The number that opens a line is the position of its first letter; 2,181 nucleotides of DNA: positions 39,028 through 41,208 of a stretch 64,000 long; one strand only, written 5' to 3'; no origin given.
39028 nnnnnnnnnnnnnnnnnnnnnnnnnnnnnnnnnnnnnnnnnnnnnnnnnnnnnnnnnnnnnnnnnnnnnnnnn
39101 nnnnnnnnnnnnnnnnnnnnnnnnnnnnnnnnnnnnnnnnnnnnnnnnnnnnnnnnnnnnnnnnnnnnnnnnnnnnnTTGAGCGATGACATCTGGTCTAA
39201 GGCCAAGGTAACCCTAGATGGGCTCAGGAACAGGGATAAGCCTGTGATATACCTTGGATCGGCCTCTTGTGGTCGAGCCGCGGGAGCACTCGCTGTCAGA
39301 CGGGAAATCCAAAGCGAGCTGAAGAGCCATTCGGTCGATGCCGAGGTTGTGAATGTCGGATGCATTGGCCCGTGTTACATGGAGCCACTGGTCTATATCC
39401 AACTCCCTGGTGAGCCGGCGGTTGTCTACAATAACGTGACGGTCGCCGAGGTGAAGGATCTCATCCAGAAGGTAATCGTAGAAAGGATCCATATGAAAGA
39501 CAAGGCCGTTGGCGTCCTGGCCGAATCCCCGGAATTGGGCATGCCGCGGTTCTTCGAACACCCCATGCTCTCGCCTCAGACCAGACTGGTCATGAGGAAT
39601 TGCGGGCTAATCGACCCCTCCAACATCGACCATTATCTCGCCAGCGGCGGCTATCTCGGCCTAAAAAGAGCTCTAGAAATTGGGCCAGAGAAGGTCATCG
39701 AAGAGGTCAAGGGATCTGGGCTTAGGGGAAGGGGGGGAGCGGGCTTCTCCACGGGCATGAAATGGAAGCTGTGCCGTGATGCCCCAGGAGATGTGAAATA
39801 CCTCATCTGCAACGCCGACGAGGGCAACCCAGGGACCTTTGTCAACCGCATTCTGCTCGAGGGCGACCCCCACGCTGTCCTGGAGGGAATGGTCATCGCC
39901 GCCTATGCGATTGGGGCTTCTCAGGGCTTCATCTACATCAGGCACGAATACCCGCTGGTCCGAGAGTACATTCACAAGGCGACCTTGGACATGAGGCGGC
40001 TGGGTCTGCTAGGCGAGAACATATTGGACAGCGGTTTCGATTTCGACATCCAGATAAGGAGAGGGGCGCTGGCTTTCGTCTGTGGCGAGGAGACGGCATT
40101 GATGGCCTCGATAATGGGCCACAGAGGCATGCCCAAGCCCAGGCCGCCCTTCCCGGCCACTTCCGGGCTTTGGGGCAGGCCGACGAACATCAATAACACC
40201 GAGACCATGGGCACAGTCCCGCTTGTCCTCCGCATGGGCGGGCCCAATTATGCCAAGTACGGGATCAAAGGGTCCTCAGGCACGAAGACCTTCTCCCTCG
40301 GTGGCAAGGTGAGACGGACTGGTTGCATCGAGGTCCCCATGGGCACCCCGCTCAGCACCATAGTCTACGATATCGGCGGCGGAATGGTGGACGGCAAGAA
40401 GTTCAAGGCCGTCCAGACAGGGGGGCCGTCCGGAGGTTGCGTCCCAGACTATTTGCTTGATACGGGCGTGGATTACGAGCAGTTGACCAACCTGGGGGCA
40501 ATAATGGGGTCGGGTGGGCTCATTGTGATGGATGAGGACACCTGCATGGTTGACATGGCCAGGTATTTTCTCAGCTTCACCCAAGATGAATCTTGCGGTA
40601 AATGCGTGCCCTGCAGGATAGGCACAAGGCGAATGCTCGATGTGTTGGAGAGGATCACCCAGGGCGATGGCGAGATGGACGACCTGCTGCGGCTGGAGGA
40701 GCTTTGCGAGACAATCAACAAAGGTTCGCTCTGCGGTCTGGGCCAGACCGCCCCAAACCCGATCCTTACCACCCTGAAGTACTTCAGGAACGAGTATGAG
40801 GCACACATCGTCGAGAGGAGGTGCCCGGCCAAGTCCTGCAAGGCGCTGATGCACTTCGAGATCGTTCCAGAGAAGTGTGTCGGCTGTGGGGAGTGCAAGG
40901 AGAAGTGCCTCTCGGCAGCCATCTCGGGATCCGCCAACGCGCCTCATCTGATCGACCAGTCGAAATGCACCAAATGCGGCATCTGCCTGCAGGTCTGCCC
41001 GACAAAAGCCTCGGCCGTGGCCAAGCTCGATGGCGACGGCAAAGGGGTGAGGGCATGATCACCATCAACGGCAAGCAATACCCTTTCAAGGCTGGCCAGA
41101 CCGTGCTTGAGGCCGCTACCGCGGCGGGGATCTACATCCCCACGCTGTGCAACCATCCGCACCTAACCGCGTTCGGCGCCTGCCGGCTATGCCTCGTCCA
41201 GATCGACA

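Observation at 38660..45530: Five-gene coupled operon joining a NuoE/F/G-like (HydABC-type) module to an NfnA/B-like module: candidate electron-bifurcating complex of unknown substrate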

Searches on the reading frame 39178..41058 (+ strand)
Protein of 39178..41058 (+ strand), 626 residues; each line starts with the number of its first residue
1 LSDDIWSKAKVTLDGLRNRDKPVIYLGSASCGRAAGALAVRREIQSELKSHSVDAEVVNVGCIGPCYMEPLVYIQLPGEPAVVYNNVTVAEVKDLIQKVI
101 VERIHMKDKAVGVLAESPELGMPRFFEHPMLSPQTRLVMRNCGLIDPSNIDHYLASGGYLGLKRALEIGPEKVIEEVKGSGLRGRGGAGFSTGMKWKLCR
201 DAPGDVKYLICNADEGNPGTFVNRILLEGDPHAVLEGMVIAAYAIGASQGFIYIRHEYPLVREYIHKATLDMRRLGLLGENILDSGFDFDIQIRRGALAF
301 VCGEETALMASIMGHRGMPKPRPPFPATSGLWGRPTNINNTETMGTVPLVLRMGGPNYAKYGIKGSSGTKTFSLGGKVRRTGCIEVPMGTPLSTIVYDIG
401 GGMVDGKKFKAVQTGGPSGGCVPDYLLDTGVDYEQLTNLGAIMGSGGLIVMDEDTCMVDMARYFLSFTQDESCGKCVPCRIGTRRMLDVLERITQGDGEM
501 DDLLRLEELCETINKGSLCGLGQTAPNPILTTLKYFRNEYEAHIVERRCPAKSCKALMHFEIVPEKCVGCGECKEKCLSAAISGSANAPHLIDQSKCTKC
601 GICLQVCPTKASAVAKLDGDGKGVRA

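Call 8: search_protein_families(library=pfam, proteins=[window:39178-41058:+])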
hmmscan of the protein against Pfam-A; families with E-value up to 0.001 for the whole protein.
window:39178-41058:+ (626 aa): 10 families
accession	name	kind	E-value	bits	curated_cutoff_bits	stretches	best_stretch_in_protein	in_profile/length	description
PF01512.22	Complex1_51K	-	4.7e-39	134.1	31.2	1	177-348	1-149/150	Nuo51 FMN-binding domain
PF10589.14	NADH_4Fe-4S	-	4.7e-35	119.8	23.5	1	459-543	1-85/85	NADH-ubiquinone oxidoreductase-F iron-sulfur binding region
PF00037.32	Fer4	-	2.4e-09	37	21.1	1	592-611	3-22/24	4Fe-4S binding domain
PF13237.11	Fer4_10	-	1.5e-07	31.7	25.5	2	562-608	4-53/53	4Fe-4S dicluster domain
PF14697.11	Fer4_21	-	1.7e-07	31.7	35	1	562-609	3-53/59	4Fe-4S dicluster domain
PF13187.11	Fer4_9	-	6.2e-07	29.8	27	1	566-611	1-51/52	4Fe-4S dicluster domain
PF12837.12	Fer4_6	-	1.6e-06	28.2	25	1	592-611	4-23/24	4Fe-4S binding domain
PF10531.15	SLBB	-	3.6e-06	27.1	27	1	375-420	5-53/55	SLBB domain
PF12838.12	Fer4_7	-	4.5e-06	27.5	27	1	566-611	1-52/52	4Fe-4S dicluster domain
PF12797.12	Fer4_2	-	9.9e-06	25.6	24.5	1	590-609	3-22/22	4Fe-4S binding domain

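Call 9: search_protein_families(library=ncbifam, proteins=[window:39178-41058:+])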
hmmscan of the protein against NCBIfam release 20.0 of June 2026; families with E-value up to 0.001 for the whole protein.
window:39178-41058:+ (626 aa): 38 families (the best 25 are shown)
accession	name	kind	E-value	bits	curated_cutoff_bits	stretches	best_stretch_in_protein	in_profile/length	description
TIGR01959.1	nuoF_fam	equivalog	5.6e-140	466.4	558.65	1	146-544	10-410/410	NADH-quinone oxidoreductase subunit NuoF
NF010120.0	PRK13596.1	equivalog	1.9e-107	359.5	389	1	145-549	15-422/433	NADH-quinone oxidoreductase subunit NuoF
NF008436.0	PRK11278.1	equivalog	4.2e-106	355.5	749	1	146-552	23-434/448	NADH-quinone oxidoreductase subunit NuoF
NF058577.1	FdxA_fam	equivalog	7.2e-10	38.9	65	1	563-611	5-52/52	4Fe-4S ferredoxin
TIGR01944.1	rnfB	subfamily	2.7e-09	36.9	68.7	1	561-617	109-165/190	RnfABCDGE type electron transport complex subunit B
TIGR01945.1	rnfC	subfamily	5.2e-09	35.1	245.95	1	165-259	116-208/435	RnfABCDGE type electron transport complex subunit C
NF043069.1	T4HPD_activ_SAM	equivalog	6.7e-08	32.2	425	1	559-614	45-99/299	trans-4-hydroxy-L-proline dehydratase activase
NF038196.1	ferrodoxin_EFR1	subfamily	8.2e-08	32.6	75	1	559-615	179-232/242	EFR1 family ferrodoxin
TIGR04481.1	PR_assoc_PrdC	equivalog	2.1e-07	30.1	490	1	171-259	74-158/425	proline reductase-associated electron transfer protein PrdC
NF040864.1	HgcB_ferredoxin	equivalog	2.9e-07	30.2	99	1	558-615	7-64/93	mercury methylation ferredoxin HgcB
NF003454.1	PRK05035.1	equivalog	8.5e-07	27.8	345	1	167-268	120-218/556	electron transport complex subunit RsxC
NF005504.0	PRK07118.1-3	equivalog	8.8e-07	28.5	437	1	564-611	218-264/293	Fe-S cluster domain-containing protein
NF003475.0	PRK05113.1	equivalog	1.3e-06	28.4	203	1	562-616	110-164/190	electron transport complex subunit RsxB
NF045874.1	Vhu_polyferre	exception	1.8e-06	27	600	1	552-615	115-177/381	F420-non-reducing hydrogenase associated-polyferredoxin VhuB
NF005503.0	PRK07118.1-2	equivalog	2.5e-06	27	252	1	566-610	139-182/292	RnfABCDGE type electron transport complex subunit B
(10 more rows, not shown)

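Call 27: search_solved_structures(query=window:39178-41058:+, max_evalue=1e-30, show_alignments=2)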
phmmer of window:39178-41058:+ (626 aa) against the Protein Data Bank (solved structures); distinct sequences matched with E-value up to 1e-30: 61 (the best 60 are shown).
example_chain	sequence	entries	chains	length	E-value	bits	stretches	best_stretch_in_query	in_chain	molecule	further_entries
9bov_B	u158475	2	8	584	1.1e-221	741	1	25-609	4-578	NADH dehydrogenase (Quinone)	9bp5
9n5u_B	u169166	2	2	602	3.9e-217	725.9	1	23-615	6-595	NfnB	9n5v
8oh5_B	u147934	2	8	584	1.8e-212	710.5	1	25-611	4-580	NAD-reducing hydrogenase subunit HoxF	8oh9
7t2r_B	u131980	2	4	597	1.8e-206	690.6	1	30-611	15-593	NiFe hydrogenase subunit B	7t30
7q4v_B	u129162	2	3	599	2.5e-201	673.7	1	23-609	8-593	Iron hydrogenase HydB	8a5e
8a6t_B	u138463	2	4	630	3.5e-189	633.6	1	43-610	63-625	Electron bifurcating hydrogenase subunit HydB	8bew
7q4w_B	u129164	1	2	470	3.4e-186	623.7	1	149-610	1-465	Iron hydrogenase HydB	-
7p5h_B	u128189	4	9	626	2.6e-182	610.9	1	52-612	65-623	Fe-hydrogenase, subunit beta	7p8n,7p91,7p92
9mqx_B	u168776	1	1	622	2.5e-175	587.8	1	22-614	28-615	NADH:ubiquinone oxidoreductase, NADH-binding (51 kD) subunit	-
6vw7_B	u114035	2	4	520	3.5e-122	412.2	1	24-540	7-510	NAD-dependent formate dehydrogenase beta subunit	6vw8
9wxb_C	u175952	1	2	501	2.7e-112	379.6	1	30-540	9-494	Formate dehydrogenase beta subunit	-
6tg9_B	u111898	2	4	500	6.2e-110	371.8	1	26-540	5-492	Formate dehydrogenase subunit beta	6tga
6hl2_B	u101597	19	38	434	2.7e-105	356.4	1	147-543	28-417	NADH-quinone oxidoreductase subunit F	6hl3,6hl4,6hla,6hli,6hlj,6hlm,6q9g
2fug_1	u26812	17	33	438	2.7e-105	356.4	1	143-548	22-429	NADH-quinone oxidoreductase chain 1 | NADH-QUINONE OXIDOREDUCTASE SUBUNIT 1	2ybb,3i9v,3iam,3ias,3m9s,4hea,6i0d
7q5y_C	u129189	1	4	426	2.9e-105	356.3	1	147-543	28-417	NADH-quinone oxidoreductase subunit F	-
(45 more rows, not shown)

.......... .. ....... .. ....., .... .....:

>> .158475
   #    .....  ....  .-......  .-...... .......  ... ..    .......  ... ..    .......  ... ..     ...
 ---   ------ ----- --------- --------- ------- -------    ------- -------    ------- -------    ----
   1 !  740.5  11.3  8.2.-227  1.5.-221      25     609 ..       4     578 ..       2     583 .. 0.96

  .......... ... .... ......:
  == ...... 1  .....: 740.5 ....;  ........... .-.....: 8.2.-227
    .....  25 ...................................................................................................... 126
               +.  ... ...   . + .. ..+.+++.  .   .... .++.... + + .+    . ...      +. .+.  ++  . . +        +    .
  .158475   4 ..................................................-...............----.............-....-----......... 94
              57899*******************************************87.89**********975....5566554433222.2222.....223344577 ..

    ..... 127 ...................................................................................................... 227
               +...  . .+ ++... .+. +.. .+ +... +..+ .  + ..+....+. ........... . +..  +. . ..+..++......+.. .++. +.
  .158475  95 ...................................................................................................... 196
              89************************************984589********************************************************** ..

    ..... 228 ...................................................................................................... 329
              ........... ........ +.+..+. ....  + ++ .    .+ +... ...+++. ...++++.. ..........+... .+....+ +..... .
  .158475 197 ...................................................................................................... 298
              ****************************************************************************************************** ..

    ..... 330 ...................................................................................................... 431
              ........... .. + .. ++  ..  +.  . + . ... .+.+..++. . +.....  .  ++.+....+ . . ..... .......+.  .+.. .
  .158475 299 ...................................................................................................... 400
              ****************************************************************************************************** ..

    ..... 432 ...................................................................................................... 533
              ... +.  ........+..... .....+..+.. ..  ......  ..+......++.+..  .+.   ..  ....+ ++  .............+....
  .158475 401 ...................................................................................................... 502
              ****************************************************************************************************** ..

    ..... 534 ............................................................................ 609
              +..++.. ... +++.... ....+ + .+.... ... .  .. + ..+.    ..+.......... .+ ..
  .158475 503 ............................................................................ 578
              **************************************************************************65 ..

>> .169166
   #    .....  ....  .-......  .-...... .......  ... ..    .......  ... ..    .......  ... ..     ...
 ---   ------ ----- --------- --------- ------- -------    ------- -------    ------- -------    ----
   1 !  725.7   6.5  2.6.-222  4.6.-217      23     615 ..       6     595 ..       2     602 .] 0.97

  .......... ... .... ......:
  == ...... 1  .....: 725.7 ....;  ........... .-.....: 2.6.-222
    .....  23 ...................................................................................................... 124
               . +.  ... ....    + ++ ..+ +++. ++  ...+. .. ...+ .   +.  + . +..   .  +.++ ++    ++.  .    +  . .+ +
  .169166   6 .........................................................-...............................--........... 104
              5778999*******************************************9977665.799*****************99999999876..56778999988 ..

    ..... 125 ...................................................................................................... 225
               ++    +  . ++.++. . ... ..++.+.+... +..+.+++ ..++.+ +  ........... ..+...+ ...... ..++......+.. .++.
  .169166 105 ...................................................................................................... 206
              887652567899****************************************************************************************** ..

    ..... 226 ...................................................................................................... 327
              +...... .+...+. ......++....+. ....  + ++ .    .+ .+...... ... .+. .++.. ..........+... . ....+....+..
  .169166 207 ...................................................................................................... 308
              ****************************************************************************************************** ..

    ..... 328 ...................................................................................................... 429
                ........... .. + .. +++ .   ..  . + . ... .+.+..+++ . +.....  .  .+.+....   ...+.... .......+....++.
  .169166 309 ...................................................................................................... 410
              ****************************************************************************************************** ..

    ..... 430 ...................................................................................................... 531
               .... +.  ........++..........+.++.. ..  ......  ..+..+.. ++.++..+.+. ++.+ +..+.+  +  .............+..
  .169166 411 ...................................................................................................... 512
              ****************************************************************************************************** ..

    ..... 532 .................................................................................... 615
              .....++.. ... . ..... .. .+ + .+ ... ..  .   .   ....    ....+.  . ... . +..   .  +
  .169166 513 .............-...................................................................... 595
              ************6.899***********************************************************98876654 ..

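Call 95: list_cluster_members(proteins=[P0001, window:39178-41058:+, window:44085-45530:+])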
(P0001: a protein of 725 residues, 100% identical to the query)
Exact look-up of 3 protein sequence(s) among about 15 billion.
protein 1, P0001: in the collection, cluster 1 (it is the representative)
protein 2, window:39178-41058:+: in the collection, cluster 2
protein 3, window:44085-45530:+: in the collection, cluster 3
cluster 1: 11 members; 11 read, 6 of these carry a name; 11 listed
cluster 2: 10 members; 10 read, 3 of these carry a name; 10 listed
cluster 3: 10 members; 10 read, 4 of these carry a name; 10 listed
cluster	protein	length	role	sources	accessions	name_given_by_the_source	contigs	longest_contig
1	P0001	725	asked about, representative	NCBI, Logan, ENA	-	-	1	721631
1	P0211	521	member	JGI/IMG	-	predicted molibdopterin-dependent oxidoreductase YjgC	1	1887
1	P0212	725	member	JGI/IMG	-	formate dehydrogenase (NADP+) alpha subunit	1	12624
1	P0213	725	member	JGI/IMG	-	formate dehydrogenase (NADP+) alpha subunit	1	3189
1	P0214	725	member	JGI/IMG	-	formate dehydrogenase (NADP+) alpha subunit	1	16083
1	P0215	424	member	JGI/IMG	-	predicted molibdopterin-dependent oxidoreductase YjgC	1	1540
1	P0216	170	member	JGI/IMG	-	NADH dehydrogenase/NADH:ubiquinone oxidoreductase subunit G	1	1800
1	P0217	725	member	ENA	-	-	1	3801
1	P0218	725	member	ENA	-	-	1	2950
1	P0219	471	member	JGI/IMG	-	-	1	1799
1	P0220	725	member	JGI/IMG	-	-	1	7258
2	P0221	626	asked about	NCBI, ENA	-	-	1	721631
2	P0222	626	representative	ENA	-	-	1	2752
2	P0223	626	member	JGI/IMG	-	NADH-quinone oxidoreductase subunit F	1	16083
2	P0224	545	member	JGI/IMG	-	NADH-quinone oxidoreductase subunit F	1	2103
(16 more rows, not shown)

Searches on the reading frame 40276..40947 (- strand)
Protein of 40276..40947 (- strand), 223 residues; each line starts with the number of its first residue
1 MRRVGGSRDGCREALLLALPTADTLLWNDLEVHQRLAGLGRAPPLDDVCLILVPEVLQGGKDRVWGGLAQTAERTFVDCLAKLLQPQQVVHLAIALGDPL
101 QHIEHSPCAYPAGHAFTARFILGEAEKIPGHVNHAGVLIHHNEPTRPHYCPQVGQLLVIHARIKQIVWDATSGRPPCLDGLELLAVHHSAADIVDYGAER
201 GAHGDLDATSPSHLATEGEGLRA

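Call 99: search_protein_families(library=pfam, proteins=[window:40276-40947:-], max_evalue=0.001)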
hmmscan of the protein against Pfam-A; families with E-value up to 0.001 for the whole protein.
window:40276-40947:- (223 aa): 0 families
